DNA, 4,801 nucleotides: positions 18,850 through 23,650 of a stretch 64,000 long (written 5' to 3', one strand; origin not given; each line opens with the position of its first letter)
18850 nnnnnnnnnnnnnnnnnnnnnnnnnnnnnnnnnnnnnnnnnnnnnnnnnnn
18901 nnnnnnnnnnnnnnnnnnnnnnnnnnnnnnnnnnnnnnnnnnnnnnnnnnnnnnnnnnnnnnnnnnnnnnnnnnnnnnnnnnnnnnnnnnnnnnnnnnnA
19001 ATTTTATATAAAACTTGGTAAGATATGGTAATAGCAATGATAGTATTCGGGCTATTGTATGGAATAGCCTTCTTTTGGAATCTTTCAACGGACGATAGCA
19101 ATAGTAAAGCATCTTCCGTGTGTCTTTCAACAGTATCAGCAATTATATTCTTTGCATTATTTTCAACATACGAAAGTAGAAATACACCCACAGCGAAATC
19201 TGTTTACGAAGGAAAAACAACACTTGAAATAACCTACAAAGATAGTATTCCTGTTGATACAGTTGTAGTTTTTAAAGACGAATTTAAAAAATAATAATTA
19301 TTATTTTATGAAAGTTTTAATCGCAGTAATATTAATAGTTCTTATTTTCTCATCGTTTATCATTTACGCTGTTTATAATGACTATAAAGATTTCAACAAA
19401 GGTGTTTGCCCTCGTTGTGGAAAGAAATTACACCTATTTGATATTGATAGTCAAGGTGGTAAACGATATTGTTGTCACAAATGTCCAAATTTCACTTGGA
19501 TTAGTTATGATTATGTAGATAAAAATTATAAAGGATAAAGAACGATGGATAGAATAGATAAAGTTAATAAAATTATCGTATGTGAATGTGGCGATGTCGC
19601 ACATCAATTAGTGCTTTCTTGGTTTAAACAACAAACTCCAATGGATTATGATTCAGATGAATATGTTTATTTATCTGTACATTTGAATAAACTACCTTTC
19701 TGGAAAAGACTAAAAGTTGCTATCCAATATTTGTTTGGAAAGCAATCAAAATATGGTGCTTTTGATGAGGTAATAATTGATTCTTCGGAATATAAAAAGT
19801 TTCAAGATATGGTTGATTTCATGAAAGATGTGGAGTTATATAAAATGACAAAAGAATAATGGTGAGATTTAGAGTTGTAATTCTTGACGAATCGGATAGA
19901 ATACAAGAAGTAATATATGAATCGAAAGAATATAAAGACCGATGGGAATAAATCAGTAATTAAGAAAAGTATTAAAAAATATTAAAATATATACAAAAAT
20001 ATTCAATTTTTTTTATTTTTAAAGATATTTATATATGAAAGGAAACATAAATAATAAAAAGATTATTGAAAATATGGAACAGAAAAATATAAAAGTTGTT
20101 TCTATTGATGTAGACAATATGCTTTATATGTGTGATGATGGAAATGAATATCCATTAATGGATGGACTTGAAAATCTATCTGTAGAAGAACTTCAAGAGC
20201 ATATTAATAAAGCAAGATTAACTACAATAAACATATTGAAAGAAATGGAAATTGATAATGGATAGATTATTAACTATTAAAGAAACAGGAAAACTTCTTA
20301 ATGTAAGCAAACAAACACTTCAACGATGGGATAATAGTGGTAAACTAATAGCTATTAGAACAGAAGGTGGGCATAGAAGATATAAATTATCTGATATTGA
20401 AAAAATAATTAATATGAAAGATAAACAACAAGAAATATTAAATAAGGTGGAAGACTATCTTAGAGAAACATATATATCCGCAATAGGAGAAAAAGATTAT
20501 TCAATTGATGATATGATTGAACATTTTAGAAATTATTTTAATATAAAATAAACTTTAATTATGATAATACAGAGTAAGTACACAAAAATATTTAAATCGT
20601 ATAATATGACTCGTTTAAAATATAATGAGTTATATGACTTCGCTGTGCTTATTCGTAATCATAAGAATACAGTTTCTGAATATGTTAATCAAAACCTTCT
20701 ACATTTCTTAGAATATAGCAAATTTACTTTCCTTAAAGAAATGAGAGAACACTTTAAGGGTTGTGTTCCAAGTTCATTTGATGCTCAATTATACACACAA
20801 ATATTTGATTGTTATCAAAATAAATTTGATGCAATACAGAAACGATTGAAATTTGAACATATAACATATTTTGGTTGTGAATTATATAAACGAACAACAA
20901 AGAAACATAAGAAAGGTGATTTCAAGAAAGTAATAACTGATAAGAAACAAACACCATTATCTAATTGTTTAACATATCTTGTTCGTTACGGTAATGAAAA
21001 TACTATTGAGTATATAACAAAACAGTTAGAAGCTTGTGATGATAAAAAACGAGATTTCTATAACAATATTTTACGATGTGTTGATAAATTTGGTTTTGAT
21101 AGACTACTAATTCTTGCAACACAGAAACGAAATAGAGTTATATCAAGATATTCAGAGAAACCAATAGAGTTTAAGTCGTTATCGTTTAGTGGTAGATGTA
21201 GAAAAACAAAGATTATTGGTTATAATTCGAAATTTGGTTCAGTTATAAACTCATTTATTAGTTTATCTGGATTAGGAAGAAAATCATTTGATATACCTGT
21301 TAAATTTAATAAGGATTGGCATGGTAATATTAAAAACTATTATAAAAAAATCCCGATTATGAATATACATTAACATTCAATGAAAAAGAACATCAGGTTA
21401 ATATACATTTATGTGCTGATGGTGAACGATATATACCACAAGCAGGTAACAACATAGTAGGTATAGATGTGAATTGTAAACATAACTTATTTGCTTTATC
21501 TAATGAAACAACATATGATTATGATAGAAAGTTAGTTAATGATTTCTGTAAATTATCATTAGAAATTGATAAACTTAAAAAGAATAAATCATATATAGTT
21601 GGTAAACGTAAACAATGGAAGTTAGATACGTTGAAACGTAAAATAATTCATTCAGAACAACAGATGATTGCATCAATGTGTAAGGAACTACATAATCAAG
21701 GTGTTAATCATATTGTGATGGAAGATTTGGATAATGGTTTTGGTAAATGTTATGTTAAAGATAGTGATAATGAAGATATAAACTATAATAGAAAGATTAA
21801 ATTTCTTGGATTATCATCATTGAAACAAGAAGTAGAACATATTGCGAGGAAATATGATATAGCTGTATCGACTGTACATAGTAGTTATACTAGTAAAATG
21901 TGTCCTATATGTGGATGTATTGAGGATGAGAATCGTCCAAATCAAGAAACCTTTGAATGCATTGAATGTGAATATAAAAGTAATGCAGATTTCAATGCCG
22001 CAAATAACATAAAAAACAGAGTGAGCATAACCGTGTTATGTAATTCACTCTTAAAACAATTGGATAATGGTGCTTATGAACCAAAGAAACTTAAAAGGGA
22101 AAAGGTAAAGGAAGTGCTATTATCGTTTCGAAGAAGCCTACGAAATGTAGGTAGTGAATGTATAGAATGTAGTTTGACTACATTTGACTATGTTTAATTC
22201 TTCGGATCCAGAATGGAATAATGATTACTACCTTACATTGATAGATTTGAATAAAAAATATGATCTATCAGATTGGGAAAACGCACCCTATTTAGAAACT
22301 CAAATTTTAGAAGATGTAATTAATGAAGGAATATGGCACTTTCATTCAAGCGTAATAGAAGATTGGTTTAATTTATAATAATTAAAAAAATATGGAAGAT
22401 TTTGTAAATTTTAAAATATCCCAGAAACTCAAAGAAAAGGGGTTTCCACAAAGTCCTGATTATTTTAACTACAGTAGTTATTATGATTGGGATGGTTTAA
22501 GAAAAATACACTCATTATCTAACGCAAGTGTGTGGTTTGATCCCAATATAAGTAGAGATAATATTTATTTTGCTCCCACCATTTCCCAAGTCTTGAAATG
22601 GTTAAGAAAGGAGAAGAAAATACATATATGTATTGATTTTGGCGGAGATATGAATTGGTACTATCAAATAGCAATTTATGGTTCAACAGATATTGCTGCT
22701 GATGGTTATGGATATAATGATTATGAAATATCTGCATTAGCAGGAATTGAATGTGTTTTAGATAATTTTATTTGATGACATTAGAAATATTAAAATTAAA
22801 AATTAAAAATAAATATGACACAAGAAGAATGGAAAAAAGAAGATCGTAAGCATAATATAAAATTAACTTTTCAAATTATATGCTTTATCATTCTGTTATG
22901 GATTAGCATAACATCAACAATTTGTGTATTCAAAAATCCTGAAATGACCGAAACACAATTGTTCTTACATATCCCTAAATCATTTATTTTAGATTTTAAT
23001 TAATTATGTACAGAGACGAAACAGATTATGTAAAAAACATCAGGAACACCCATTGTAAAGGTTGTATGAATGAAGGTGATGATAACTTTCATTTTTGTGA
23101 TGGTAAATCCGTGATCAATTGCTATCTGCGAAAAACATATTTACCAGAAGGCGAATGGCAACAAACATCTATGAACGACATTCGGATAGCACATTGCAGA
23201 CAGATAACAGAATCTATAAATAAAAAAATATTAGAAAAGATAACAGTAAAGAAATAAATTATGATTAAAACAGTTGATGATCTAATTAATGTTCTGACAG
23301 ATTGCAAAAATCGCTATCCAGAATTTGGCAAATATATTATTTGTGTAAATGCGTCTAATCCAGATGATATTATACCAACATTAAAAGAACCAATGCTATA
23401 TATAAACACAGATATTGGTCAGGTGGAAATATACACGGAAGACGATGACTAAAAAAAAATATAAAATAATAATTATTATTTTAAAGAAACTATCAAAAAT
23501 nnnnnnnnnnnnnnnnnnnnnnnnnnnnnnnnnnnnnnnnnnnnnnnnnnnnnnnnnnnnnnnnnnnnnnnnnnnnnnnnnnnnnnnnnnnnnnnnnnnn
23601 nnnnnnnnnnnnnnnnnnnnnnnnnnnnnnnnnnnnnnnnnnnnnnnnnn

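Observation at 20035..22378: IS607-like module: HTH-only TnpA remnant plus a TnpB-like nuclease that needs a -1 shift at an A7 run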

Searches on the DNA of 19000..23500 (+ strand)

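Call 4: search_dna_similar(query=window:19000-23500:+, collection=phages, mode=near, max_rows=20)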
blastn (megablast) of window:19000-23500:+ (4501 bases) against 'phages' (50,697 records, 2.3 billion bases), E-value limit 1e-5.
No match.

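Call 18: search_rna_families(source=window, start=19500, end=22900, threshold=evalue, max_evalue=1)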
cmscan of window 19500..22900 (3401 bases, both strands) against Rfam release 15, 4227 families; matches with E-value up to 1: 1.
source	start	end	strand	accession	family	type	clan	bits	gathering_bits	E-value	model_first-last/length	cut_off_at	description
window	22660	22707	+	RF03336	mir-1322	Gene; miRNA;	-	20.9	70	1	1-69/69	no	mir-1322 microRNA precursor family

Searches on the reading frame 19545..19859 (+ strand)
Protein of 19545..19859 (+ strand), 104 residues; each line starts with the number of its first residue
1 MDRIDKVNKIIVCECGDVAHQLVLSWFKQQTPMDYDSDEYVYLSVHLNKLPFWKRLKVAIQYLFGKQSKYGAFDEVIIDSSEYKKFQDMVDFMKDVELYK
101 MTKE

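Call 6: search_protein_families(library=phrogs, proteins=[window:19545-19859:+], max_evalue=0.01)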
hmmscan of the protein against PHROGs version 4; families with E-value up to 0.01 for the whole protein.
window:19545-19859:+ (104 aa): 1 family
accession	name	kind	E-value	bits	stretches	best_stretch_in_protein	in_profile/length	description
phrog_12660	-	head and packaging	1.1e-10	42.5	1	6-96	5-93/112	virion structural protein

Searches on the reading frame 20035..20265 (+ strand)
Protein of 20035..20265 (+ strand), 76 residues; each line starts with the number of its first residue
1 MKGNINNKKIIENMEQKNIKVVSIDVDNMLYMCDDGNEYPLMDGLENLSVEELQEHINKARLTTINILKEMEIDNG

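Call 5: search_protein_families(library=pfam, proteins=[window:20035-20265:+], max_evalue=0.1)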
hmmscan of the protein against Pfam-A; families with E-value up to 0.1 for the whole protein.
window:20035-20265:+ (76 aa): 0 families

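Call 6: search_protein_families(library=phrogs, proteins=[window:20035-20265:+], max_evalue=0.01)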
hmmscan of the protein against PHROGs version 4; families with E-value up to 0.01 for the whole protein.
window:20035-20265:+ (76 aa): 0 families

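Call 57: search_protein_families(library=ncbifam, proteins=[window:20035-20262:+], max_evalue=0.001)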
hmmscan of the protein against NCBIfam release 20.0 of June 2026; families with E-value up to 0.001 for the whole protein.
window:20035-20262:+ (76 aa): 0 families

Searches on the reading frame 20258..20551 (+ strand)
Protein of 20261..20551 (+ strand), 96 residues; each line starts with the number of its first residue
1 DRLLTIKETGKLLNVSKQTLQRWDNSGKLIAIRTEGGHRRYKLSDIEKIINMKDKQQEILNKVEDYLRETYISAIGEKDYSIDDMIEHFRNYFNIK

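Call 5: search_protein_families(library=pfam, proteins=[window:20261-20551:+], max_evalue=0.1)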
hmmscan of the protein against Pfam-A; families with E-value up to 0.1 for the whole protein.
window:20261-20551:+ (96 aa): 11 families
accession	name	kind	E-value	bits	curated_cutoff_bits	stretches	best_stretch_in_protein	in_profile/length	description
PF12728.13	HTH_17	-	3.2e-12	47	27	1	3-51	1-48/51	Helix-turn-helix domain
PF00376.29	MerR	-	1.4e-10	41.3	28.2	1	5-41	1-38/38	MerR family regulatory protein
PF13411.12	MerR_1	-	1.6e-08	35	21.6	1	5-53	2-50/69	MerR HTH family regulatory protein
PF13518.12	HTH_28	-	0.0086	16.6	25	1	5-24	14-33/52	Helix-turn-helix domain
PF13384.12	HTH_23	-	0.009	16.2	24.6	1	4-23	18-37/50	Homeodomain-like domain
PF05215.19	Spiralin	-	0.011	16.7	25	1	41-84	3-51/81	Spiralin domain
PF06580.19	His_kinase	-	0.013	16.2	25.2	1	43-95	19-72/81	Histidine kinase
PF23125.1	Xre-MbcA-ParS_M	-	0.028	14.6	27.8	1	12-38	10-36/51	Antitoxin Xre/MbcA/ParS-like, middle domain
PF24863.1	zf-CCCH_Mcm10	-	0.05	13.9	26.8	1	39-79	199-240/293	Mcm10, CCCH-type zinc motif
PF01381.28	HTH_3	-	0.059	13.8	23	0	4-23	10-29/55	Helix-turn-helix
PF21531.3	Rv2175c_wHTH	-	0.075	13.5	27.1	0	3-36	15-48/57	DNA-binding protein Rv2175c, wHTH domain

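Call 6: search_protein_families(library=phrogs, proteins=[window:20261-20551:+], max_evalue=0.01)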
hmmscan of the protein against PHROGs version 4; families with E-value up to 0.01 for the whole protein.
window:20261-20551:+ (96 aa): 17 families
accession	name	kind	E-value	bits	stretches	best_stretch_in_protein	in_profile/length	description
phrog_66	-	integration and excision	6.6e-10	40.2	1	1-60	91-150/412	excisionase and transcriptional regulator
phrog_6620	-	integration and excision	5.7e-09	36.8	1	4-59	2-59/201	transposase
phrog_2907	-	integration and excision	1.5e-05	26.3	1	2-60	5-65/117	excisionase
phrog_1729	-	unknown function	1.9e-05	25.7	1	6-53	95-141/142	-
phrog_11671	-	unknown function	3e-05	25.2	1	3-57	7-62/146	-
phrog_4691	-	integration and excision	3.3e-05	24.8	1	1-58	16-70/78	excisionase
phrog_57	-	head and packaging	0.00026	21.9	1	2-58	11-67/199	terminase small subunit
phrog_668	-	DNA, RNA and nucleotide metabolism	0.00046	20.9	1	3-61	63-121/181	HTH DNA binding protein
phrog_1969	-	unknown function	0.00047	21.5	1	1-49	59-109/116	-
phrog_2474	-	transcription regulation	0.00055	20.8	1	1-49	46-95/118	MerR-like transcriptional regulator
phrog_3218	-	head and packaging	0.00076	20.3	1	4-61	34-80/152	terminase small subunit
phrog_7735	-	integration and excision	0.0012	20.2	1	3-55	5-55/99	excisionase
phrog_12885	-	unknown function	0.0013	19.3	1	13-57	155-199/203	-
phrog_20793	-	unknown function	0.0029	18.7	1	6-51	10-56/86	-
phrog_10458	-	unknown function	0.0066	17.7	0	11-52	47-89/91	-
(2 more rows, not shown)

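Call 57: search_protein_families(library=ncbifam, proteins=[window:20258-20548:+], max_evalue=0.001)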
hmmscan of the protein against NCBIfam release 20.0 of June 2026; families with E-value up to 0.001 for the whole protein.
window:20258-20548:+ (97 aa): 8 families
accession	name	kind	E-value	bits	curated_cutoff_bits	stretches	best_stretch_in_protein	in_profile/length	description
NF033787.1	HTH_BldC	subfamily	6.3e-15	54.8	77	1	3-50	1-48/49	BldC family transcriptional regulator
NF033518.0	transpos_IS607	equivalog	4.1e-09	36.2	110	1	9-69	2-61/187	IS607 family transposase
TIGR01764.1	excise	domain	9.4e-09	35.5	28.8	1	4-49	1-45/49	excisionase family DNA-binding protein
NF047375.1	HeatShock_HspR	equivalog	1e-07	31.9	105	1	4-58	3-57/92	heat shock protein transcriptional repressor HspR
NF011617.0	PRK15043.1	equivalog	0.00013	21.3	417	1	4-55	3-55/243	HTH-type transcriptional regulator MlrA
NF053740.1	TransRegTnrAGPos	equivalog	0.00022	21.3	140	1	11-63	19-71/108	hypothetical protein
TIGR03453.1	partition_RepA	equivalog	0.00049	19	348.45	1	3-59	32-89/387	plasmid partitioning protein RepA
NF047737.1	antiphage_MADS1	equivalog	0.00084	19.5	80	0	2-49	1-47/49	methylation-associated defense system helix-turn-helix domain-containing protein MAD1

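Call 80: search_protein_representatives(protein=window:20258-20548:+)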
Query: 97 residues. Proteins with E-value up to 0.001 (for the whole library): 4127; up to 1e-10: 145; up to 1e-30: 1. The best 150 are listed.
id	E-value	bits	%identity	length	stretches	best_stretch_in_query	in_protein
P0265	5.6e-37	141.8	37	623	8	2-50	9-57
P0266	1.1e-30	121.7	38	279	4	3-51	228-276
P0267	4.1e-26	107.1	85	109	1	33-97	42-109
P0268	6.6e-26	106.4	67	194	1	1-87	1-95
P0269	4.5e-25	103.7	75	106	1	1-72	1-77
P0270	2.2e-24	101.5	77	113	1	1-71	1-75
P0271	8.5e-24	99.7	91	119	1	1-54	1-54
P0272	2.9e-22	94.7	50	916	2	4-56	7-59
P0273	5.7e-22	93.8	37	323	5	2-56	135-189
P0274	2.7e-21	91.7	39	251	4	2-62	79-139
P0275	7.1e-21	90.3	71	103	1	1-65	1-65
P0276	2.0e-20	88.9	43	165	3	2-48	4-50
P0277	6.4e-20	87.3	35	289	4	3-54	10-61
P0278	1.6e-19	86.0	74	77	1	1-63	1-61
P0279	2.5e-19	85.4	40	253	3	4-50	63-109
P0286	2.8e-18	82.0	73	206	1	1-57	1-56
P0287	2.9e-18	82.0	76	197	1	1-54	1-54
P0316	1.3e-13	67.1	53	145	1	1-78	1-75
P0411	1.1e-10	57.7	76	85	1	57-97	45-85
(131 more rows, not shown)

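Call 83: search_protein_families(library=pfam, proteins=[P0268, P0287, P0286, P0267, P0411, P0271, P0316], max_evalue=0.001)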
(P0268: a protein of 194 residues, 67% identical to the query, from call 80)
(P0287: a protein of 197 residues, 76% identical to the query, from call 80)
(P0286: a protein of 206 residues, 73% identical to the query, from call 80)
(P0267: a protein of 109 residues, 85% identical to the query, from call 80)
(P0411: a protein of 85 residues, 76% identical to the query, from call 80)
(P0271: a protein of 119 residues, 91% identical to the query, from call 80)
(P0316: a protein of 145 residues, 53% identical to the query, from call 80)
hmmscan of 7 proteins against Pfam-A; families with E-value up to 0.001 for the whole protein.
P0268 (194 aa): 5 families
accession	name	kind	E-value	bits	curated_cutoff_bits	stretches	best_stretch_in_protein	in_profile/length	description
PF12728.13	HTH_17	-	2.5e-11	44.1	27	1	4-52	1-48/51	Helix-turn-helix domain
PF00376.29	MerR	-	5.9e-09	36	28.2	1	8-42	3-38/38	MerR family regulatory protein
PF13411.12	MerR_1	-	3.9e-08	33.7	21.6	1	6-50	2-46/69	MerR HTH family regulatory protein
PF02631.22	RecX_HTH2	-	1.4e-06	28.9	26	1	92-127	1-39/42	RecX, second three-helix domain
PF21982.2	RecX_HTH1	-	4.4e-06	27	26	0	62-85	17-40/40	RecX, first three-helix domain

P0287 (197 aa): 5 families
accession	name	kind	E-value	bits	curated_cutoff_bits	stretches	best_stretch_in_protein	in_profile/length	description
PF00271.37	Helicase_C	-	1.2e-27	96.8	23.5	1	58-169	2-110/110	Helicase conserved C-terminal domain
PF12728.13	HTH_17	-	3.1e-09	37.4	27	1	4-51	1-47/51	Helix-turn-helix domain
PF13411.12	MerR_1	-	9.8e-07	29.2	21.6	1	6-50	2-46/69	MerR HTH family regulatory protein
PF00376.29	MerR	-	7.5e-06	26.1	28.2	1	9-42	4-38/38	MerR family regulatory protein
PF16203.11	ERCC3_RAD25_C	-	0.0004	20.2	27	1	65-169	52-152/248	ERCC3/RAD25/XPB C-terminal helicase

P0286 (206 aa): 4 families
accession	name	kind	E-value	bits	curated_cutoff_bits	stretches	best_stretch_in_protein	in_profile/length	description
PF12728.13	HTH_17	-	3.9e-11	43.5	27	1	4-54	1-50/51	Helix-turn-helix domain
PF13411.12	MerR_1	-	2.7e-08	34.3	21.6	1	6-50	2-46/69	MerR HTH family regulatory protein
PF00376.29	MerR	-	5.7e-08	32.9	28.2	1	12-42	7-38/38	MerR family regulatory protein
PF23125.1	Xre-MbcA-ParS_M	-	0.00038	20.6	27.8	1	11-39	8-36/51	Antitoxin Xre/MbcA/ParS-like, middle domain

P0267 (109 aa): 0 families

P0411 (85 aa): 0 families

P0271 (119 aa): 3 families
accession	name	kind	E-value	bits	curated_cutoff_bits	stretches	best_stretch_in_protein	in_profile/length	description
PF12728.13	HTH_17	-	3.2e-12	47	27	1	4-55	1-51/51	Helix-turn-helix domain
PF00376.29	MerR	-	3.4e-09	36.8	28.2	1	8-42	3-38/38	MerR family regulatory protein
PF13411.12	MerR_1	-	2.5e-07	31.1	21.6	1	6-50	2-46/69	MerR HTH family regulatory protein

P0316 (145 aa): 4 families
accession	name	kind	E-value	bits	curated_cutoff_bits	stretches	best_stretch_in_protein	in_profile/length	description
PF12728.13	HTH_17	-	1.1e-10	42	27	1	4-51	1-47/51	Helix-turn-helix domain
PF00376.29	MerR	-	3.5e-09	36.8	28.2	1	6-42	1-38/38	MerR family regulatory protein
PF13411.12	MerR_1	-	1.3e-06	28.9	21.6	1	6-49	2-45/69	MerR HTH family regulatory protein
PF00239.26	Resolvase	-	0.00015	22.4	23.3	1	64-99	1-34/145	Resolvase, N terminal domain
